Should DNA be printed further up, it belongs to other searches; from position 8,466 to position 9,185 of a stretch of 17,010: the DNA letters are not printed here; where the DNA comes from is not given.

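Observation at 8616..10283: RsbU-like PP2C fused to an RsbW-like anti-sigma kinase, with an N-terminal domain that looks like a degenerate RsbT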

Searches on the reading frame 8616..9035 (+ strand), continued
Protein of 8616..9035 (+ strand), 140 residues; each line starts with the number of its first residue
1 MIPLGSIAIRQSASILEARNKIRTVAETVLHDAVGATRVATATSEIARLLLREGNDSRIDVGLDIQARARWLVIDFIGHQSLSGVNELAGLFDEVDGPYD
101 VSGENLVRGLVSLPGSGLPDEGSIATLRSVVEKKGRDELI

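Call 59: search_protein_families(library=pfam, proteins=[L099:64-1908:+, L099:1980-2561:-, L089:6959-8278:+, L093:4428-5618:+, L098:5126-6337:+, L105:4171-5913:+, L109:497-2578:+, L124:408-2642:+, L118:578-1852:+, L114:9910-11109:+], max_evalue=0.001)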
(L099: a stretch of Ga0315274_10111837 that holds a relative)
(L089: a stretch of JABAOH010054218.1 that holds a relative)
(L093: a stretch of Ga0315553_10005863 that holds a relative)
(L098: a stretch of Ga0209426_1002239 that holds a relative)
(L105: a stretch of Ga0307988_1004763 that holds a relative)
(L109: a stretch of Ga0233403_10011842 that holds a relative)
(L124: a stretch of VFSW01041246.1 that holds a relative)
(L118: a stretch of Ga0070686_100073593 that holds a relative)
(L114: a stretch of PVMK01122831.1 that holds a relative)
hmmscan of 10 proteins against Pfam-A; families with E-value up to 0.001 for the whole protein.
L099:64-1908:+ (614 aa): 3 families
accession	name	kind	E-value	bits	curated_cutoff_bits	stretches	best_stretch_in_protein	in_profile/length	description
PF00488.27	MutS_V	-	1.3e-82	276.8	30.2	1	361-550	1-188/188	MutS domain V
PF05192.23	MutS_III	-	1.2e-46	160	34.1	1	21-308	1-194/194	MutS domain III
PF05190.23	MutS_IV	-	5.8e-31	107.1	22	1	177-267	1-91/92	MutS family domain IV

L099:1980-2561:- (193 aa): 1 family
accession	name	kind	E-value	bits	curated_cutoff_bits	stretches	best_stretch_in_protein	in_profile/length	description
PF06172.17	Cupin_5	-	1.7e-42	145.2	25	1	36-170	6-137/139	Cupin superfamily (DUF985)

L089:6959-8278:+ (440 aa): 1 family
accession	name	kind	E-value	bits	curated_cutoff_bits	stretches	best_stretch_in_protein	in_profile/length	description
PF07228.17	SpoIIE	-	1.5e-18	67.9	25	1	236-436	3-190/192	Stage II sporulation protein E (SpoIIE)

L093:4428-5618:+ (397 aa): 3 families
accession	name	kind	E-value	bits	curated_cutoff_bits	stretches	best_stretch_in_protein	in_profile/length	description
PF02518.31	HATPase_c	-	7.6e-26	91.2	26.4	1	285-390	2-110/111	Histidine kinase-, DNA gyrase B-, and HSP90-like ATPase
PF00512.31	HisKA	-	8.8e-12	45.3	26.9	1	179-244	2-65/66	His Kinase A (phospho-acceptor) domain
PF13589.12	HATPase_c_3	-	0.00037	21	25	1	290-349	4-61/137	Histidine kinase-, DNA gyrase B-, and HSP90-like ATPase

L098:5126-6337:+ (404 aa): 3 families
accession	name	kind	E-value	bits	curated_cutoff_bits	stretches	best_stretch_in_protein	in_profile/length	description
PF02518.31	HATPase_c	-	5.6e-36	123.8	26.4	1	291-401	2-110/111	Histidine kinase-, DNA gyrase B-, and HSP90-like ATPase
PF00512.31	HisKA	-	1.4e-23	83.2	26.9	1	177-244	2-66/66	His Kinase A (phospho-acceptor) domain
PF13581.12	HATPase_c_2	-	0.00059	20.3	27.4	0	303-377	40-111/127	Histidine kinase-like ATPase domain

L105:4171-5913:+ (581 aa): 3 families
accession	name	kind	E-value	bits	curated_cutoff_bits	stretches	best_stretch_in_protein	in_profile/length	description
PF02518.31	HATPase_c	-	3.1e-27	95.6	26.4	1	283-394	1-106/111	Histidine kinase-, DNA gyrase B-, and HSP90-like ATPase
PF00072.30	Response_reg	-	7.7e-24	84.4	30.2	1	419-536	1-110/111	Response regulator receiver domain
PF00512.31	HisKA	-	1e-20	74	26.9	1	170-235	1-66/66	His Kinase A (phospho-acceptor) domain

L109:497-2578:+ (694 aa): 3 families
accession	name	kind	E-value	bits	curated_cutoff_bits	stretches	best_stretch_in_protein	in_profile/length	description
PF00072.30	Response_reg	-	1.9e-47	160.4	30.2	2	568-669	1-100/111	Response regulator receiver domain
PF02518.31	HATPase_c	-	3e-24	86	26.4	1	296-419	2-110/111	Histidine kinase-, DNA gyrase B-, and HSP90-like ATPase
PF00512.31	HisKA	-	2e-18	66.6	26.9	1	182-249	2-66/66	His Kinase A (phospho-acceptor) domain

L124:408-2642:+ (745 aa): 4 families
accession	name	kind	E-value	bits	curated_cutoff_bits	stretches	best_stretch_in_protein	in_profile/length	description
PF02518.31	HATPase_c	-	2.4e-36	125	26.4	2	360-469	2-109/111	Histidine kinase-, DNA gyrase B-, and HSP90-like ATPase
PF00072.30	Response_reg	-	5.2e-30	104.3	30.2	2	622-717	1-93/111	Response regulator receiver domain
PF00512.31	HisKA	-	5.4e-18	65.2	26.9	1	246-313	2-66/66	His Kinase A (phospho-acceptor) domain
PF13581.12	HATPase_c_2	-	1.1e-11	45.3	27.4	1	34-145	5-122/127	Histidine kinase-like ATPase domain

L118:578-1852:+ (425 aa): 3 families
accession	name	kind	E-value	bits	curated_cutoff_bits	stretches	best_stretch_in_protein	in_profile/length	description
PF07228.17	SpoIIE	-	1.4e-14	54.9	25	1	257-419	3-189/192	Stage II sporulation protein E (SpoIIE)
PF13581.12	HATPase_c_2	-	1.4e-12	48.2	27.4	1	98-213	4-123/127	Histidine kinase-like ATPase domain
PF02518.31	HATPase_c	-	0.00082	20.2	26.4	0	122-217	2-107/111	Histidine kinase-, DNA gyrase B-, and HSP90-like ATPase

L114:9910-11109:+ (400 aa): 3 families
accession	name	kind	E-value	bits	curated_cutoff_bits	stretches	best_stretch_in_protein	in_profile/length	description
PF07228.17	SpoIIE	-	7.4e-49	166.7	25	1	206-397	1-191/192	Stage II sporulation protein E (SpoIIE)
PF00072.30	Response_reg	-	1.5e-29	102.9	30.2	1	21-131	1-110/111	Response regulator receiver domain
PF23198.2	PDE8A_N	-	2.5e-05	24.7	29.6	1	40-112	33-106/147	PDE8A-like, N-terminal domain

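Call 68: fold_search(model_id=the predicted structure, library=pdb)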
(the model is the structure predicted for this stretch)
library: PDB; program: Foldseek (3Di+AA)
matches with E <= 10: 493; with E <= 0.001: 7
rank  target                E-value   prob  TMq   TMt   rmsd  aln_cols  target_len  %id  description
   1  8jzt_D                2.9e-04  1.00  0.57  0.61   4.0       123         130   15  The sigF and anti-sigma factor complex (released 2024-10-16)
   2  6m37_C                3.6e-04  1.00  0.56  0.66   3.9       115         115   14  The crystal structure of B. subtilis RsbV/RsbW complex in the hexagonal crystal form (released 2020-07-15)
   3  6m37_A                4.6e-04  1.00  0.56  0.66   3.8       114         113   16  The crystal structure of B. subtilis RsbV/RsbW complex in the hexagonal crystal form (released 2020-07-15)
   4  8ih8_D                5.2e-04  1.00  0.56  0.59   4.2       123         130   17  anti-sigmaF factor and Anti-sigmaF factor antagonist complex(usfx-RsfB) (released 2024-02-28)
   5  8jzt_B                5.8e-04  1.00  0.57  0.60   4.2       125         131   16  The sigF and anti-sigma factor complex (released 2024-10-16)
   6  1th8_A                8.2e-04  1.00  0.56  0.59   4.1       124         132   14  Crystal Structures of the ADP and ATP bound forms of the Bacillus Anti-sigma factor SpoIIAB in complex with the Anti-a (released 2004-06-15)
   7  8ih8_C                8.2e-04  1.00  0.54  0.58   4.6       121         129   16  anti-sigmaF factor and Anti-sigmaF factor antagonist complex(usfx-RsfB) (released 2024-02-28)
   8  1til_E                1.6e-03  1.00  0.56  0.56   4.3       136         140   15  Crystal Structures of the ADP and ATP bound forms of the Bacillus Anti-sigma factor SpoIIAB in complex with the Anti-a (released 2004-06-15)
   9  1tid_A                2.3e-03  1.00  0.55  0.56   4.5       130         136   15  Crystal Structures of the ADP and ATP bound forms of the Bacillus Anti-sigma factor SpoIIAB in complex with the Anti-a (released 2004-06-15)
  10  1l0o_A                2.5e-03  1.00  0.56  0.55   4.8       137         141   15  Crystal Structure of the Bacillus stearothermophilus Anti-Sigma Factor SpoIIAB with the Sporulation Sigma Factor Sigma (released 2002-04-03)
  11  8jzt_F                2.6e-03  1.00  0.49  0.51   4.8       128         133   19  The sigF and anti-sigma factor complex (released 2024-10-16)
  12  6m36_A                3.1e-03  1.00  0.55  0.72   3.4       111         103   14  The crystal structure of B. subtilis RsbV/RsbW complex in the monoclinic crystal form (released 2020-07-15)
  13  1tid_C                5.0e-03  1.00  0.56  0.58   4.0       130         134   15  Crystal Structures of the ADP and ATP bound forms of the Bacillus Anti-sigma factor SpoIIAB in complex with the Anti-a (released 2004-06-15)
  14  6m36_E                5.9e-03  1.00  0.55  0.74   3.6       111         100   14  The crystal structure of B. subtilis RsbV/RsbW complex in the monoclinic crystal form (released 2020-07-15)
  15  6m36_G                7.1e-03  1.00  0.55  0.70   3.4       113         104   15  The crystal structure of B. subtilis RsbV/RsbW complex in the monoclinic crystal form (released 2020-07-15)
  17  6m36_I                1.9e-02  1.00  0.56  0.73   3.3       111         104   15  The crystal structure of B. subtilis RsbV/RsbW complex in the monoclinic crystal form (released 2020-07-15)
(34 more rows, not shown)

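Call 73: search_dna_similar(query=L112:7001-7450:+, collection=plasmids, mode=protein, max_evalue=0.001, max_rows=20)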
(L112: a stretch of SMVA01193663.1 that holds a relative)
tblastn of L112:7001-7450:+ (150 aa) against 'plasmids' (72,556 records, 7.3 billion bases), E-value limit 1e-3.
No match.

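Call 100: search_protein_families(library=pfam, alignment_id=A5, max_evalue=1)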
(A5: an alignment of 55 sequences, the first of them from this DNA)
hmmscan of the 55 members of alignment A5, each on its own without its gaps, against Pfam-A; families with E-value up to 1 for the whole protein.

A. member 1, seq(140 aa): 0 families

B. families by the number of members that match (of 55 scanned): 20 families
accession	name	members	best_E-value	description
PF08369.16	PCP_red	2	0.057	Proto-chlorophyllide reductase 57 kD subunit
PF13747.11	DUF4164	1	0.00082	Domain of unknown function (DUF4164)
PF13581.12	HATPase_c_2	1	0.012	Histidine kinase-like ATPase domain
PF16482.11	Staufen_C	1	0.014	Staufen C-terminal domain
PF25464.1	DUF7900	1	0.045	Domain of unknown function (DUF7900)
PF06698.16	DUF1192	1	0.051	Protein of unknown function (DUF1192)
PF19711.4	DUF6207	1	0.078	Family of unknown function (DUF6207)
PF08241.18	Methyltransf_11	1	0.082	Methyltransferase domain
PF25365.1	DUF7881_N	1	0.093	Domain of unknown function (DUF7881) N-terminal domain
PF06068.19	TIP49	1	0.098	TIP49 P-loop domain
PF02110.20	HK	1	0.1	Hydroxyethylthiazole kinase family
PF19493.4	Trypco1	1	0.13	Trypsin-co-occurring domain 1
PF21775.3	PutA_1st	1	0.15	PutA, RHH domain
PF12036.14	DUF3522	1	0.15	Protein of unknown function (DUF3522)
PF06545.17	AllG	1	0.16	Oxamate carbamoyltransferase subunit AllG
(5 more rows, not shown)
